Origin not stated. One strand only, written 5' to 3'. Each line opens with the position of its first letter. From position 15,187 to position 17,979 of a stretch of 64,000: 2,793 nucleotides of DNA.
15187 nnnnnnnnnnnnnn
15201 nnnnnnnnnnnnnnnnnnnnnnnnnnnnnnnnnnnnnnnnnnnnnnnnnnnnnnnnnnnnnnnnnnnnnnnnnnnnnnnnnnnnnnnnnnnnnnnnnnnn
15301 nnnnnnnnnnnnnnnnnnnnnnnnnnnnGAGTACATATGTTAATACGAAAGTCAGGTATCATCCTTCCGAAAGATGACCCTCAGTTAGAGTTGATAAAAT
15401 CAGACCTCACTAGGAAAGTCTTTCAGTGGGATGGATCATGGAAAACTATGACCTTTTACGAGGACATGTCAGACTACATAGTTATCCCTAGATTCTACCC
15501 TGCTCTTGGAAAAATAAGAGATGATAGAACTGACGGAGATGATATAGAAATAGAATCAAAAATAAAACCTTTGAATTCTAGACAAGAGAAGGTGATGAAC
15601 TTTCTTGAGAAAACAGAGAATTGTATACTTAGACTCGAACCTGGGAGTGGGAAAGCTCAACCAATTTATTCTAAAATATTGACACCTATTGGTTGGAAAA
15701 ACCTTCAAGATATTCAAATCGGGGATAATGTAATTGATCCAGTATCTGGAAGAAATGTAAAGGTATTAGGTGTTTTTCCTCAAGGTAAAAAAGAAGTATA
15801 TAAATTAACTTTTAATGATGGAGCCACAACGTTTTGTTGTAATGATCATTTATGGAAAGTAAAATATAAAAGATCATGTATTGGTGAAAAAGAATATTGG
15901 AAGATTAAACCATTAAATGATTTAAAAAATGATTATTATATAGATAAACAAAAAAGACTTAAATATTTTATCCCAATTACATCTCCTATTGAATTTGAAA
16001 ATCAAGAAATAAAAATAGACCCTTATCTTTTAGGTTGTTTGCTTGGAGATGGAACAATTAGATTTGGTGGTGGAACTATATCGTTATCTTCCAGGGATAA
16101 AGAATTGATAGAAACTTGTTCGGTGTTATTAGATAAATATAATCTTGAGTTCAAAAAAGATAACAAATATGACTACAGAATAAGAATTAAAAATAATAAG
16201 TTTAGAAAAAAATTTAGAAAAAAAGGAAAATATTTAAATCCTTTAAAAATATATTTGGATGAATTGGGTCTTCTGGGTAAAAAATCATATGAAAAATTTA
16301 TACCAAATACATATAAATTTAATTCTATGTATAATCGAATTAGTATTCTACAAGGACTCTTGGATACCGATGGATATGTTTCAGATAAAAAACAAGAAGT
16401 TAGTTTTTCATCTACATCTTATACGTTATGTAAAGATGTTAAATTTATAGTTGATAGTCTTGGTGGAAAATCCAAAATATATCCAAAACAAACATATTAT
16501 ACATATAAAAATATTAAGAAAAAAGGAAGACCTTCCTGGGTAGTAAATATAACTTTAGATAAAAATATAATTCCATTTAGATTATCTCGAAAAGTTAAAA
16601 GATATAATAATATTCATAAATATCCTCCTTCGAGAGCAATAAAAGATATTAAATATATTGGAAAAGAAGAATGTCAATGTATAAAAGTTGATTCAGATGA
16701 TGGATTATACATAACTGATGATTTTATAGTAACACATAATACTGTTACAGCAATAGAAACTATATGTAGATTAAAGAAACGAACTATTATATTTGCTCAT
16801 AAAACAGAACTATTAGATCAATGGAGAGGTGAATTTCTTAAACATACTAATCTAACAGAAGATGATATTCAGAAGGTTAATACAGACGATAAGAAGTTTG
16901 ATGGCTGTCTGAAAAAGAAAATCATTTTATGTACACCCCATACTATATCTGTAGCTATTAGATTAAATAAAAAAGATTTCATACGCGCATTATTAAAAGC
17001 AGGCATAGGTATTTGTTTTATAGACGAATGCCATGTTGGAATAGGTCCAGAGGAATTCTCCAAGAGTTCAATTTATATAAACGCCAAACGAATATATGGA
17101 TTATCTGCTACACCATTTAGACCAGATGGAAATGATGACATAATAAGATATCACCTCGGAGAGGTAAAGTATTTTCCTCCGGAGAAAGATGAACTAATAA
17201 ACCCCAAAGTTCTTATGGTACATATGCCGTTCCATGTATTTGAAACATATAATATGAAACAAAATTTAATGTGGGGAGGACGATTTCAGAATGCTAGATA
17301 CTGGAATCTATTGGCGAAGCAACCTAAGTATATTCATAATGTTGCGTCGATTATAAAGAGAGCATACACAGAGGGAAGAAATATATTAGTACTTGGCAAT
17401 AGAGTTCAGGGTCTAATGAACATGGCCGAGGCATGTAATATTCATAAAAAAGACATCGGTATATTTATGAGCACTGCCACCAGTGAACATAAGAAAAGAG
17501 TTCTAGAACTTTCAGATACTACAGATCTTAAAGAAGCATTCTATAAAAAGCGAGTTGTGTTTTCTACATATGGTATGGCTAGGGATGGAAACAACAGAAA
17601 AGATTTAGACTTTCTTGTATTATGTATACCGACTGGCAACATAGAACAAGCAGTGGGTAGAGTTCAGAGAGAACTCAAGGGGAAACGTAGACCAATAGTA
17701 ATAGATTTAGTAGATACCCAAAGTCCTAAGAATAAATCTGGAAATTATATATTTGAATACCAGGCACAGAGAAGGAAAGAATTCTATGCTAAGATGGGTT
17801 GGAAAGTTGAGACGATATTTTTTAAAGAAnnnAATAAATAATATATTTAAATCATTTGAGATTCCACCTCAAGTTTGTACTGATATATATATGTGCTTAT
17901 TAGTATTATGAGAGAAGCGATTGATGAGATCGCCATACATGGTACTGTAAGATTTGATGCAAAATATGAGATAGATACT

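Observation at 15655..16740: Helicase P-loop intein that appears to start with alanine (Ala1-type)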

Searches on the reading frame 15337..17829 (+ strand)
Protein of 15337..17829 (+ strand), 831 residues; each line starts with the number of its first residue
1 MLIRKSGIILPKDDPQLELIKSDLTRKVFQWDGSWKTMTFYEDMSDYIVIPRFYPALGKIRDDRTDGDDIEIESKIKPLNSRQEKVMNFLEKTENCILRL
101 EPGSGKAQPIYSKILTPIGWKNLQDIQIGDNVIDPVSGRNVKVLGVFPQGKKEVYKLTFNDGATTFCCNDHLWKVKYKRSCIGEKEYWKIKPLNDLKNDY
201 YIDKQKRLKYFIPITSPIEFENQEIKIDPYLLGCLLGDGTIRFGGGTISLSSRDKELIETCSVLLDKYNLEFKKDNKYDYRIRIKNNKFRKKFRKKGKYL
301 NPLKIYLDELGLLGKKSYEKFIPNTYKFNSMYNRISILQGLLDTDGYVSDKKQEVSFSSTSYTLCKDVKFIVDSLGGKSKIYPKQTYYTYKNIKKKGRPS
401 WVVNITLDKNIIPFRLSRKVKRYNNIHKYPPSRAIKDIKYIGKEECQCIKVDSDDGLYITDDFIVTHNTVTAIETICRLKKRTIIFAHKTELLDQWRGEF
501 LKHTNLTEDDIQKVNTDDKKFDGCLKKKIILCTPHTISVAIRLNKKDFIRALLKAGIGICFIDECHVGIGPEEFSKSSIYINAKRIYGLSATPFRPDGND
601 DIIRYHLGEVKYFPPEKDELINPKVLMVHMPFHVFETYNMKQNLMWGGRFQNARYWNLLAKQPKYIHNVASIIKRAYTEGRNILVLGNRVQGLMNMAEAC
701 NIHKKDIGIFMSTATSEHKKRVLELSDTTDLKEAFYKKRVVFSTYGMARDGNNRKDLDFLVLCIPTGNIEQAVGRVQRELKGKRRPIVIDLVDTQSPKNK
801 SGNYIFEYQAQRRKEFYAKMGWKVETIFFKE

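Call 3: search_protein_families(library=pfam, proteins=[window:15337-17829:+], max_evalue=0.1)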
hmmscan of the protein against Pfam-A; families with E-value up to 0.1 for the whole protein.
window:15337-17829:+ (831 aa): 4 families
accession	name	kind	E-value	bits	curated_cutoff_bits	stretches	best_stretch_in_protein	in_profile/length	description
PF14528.11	LAGLIDADG_3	-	5.2e-16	59.1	22.5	2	336-390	5-56/82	LAGLIDADG-like domain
PF04851.21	ResIII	-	1.4e-12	48.2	22.5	1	469-595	37-164/164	Type III restriction enzyme, res subunit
PF00270.35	DEAD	-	0.004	17.3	26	0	472-594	35-161/167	DEAD/DEAH box helicase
PF05204.19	Hom_end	-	0.021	15.3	21.1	1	331-383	11-64/110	Homing endonuclease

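Call 27: find_encoding_contigs(protein=window:15337-17829:+, flank=3000, max_places=4)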
Protein window:15337-17829:+ (831 aa): no gene with exactly this product is on record in the collection.
